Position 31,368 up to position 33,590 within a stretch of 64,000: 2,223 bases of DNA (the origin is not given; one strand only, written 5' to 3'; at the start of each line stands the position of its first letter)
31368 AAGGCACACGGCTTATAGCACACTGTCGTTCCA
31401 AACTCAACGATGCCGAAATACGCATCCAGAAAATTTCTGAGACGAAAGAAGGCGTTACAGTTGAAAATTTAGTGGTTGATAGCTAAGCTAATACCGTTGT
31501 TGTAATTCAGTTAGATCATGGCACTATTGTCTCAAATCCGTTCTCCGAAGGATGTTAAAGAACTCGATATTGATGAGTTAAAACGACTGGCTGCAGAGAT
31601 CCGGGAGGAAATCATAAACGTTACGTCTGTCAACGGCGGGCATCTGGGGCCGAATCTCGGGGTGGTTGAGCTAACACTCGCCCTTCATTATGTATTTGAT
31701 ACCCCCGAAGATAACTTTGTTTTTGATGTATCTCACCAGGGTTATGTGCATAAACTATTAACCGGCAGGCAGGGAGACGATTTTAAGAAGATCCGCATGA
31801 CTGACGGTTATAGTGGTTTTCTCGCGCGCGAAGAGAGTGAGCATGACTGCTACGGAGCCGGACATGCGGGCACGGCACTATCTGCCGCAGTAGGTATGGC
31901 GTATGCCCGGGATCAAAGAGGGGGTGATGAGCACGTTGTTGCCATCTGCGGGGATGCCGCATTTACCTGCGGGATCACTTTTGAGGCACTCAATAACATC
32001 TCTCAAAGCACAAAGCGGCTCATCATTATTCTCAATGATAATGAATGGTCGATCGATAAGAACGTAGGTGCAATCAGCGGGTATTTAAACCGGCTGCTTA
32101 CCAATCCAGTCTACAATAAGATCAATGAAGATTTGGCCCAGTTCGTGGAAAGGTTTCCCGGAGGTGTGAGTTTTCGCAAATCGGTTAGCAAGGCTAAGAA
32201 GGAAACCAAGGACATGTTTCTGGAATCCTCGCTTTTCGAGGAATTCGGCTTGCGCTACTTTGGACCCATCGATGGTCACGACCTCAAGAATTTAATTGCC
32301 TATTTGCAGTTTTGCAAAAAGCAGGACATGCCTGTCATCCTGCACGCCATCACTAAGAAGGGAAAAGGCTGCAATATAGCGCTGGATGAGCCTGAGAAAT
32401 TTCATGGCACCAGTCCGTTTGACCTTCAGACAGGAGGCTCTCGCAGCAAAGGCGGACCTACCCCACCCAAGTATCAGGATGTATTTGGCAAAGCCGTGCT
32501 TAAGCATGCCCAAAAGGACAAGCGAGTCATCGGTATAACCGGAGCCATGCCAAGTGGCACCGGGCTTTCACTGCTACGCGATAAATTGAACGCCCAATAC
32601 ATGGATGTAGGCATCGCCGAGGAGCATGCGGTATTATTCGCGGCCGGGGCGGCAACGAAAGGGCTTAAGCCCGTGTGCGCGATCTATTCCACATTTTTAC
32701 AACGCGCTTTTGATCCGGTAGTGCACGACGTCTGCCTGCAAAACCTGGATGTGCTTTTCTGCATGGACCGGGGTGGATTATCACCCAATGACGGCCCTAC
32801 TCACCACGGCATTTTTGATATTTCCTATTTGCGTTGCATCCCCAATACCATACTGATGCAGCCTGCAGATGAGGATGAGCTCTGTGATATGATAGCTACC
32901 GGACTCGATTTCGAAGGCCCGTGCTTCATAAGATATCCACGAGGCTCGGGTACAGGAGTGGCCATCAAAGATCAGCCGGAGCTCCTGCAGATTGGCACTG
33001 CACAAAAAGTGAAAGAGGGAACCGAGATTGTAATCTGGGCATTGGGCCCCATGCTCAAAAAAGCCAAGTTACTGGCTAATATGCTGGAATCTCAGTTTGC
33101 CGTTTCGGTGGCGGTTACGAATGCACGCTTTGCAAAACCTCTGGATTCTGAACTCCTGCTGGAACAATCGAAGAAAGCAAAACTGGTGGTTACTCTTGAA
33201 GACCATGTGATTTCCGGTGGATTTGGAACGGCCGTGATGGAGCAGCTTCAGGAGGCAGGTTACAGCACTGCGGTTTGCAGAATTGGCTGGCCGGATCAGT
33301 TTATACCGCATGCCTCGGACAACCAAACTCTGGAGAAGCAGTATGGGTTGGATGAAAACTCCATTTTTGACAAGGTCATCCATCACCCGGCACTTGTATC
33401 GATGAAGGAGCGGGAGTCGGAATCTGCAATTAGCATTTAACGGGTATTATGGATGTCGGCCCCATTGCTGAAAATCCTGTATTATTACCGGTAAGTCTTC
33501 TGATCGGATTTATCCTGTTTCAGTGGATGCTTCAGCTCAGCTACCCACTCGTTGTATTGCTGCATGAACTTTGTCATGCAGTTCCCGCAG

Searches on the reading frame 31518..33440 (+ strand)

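Call 84: search_protein_families(library=pfam, proteins=[window:31518-33440:+], max_evalue=0.00001)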
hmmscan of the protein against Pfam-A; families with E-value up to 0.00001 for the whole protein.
window:31518-33440:+ (640 aa): 4 families
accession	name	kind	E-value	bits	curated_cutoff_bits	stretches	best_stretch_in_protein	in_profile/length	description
PF13292.11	DXP_synthase_N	-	2.4e-110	368.6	21.2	1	4-279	1-274/274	1-deoxy-D-xylulose-5-phosphate synthase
PF02779.29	Transket_pyr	-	8.8e-38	130.1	27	1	318-477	4-171/174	Transketolase, pyrimidine binding domain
PF02780.25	Transketolase_C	-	3.3e-24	85.6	25.9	1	493-616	1-124/124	Transketolase, C-terminal domain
PF02775.26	TPP_enzyme_C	-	4e-07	30.4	21.9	1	106-183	19-91/151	Thiamine pyrophosphate enzyme, C-terminal TPP binding domain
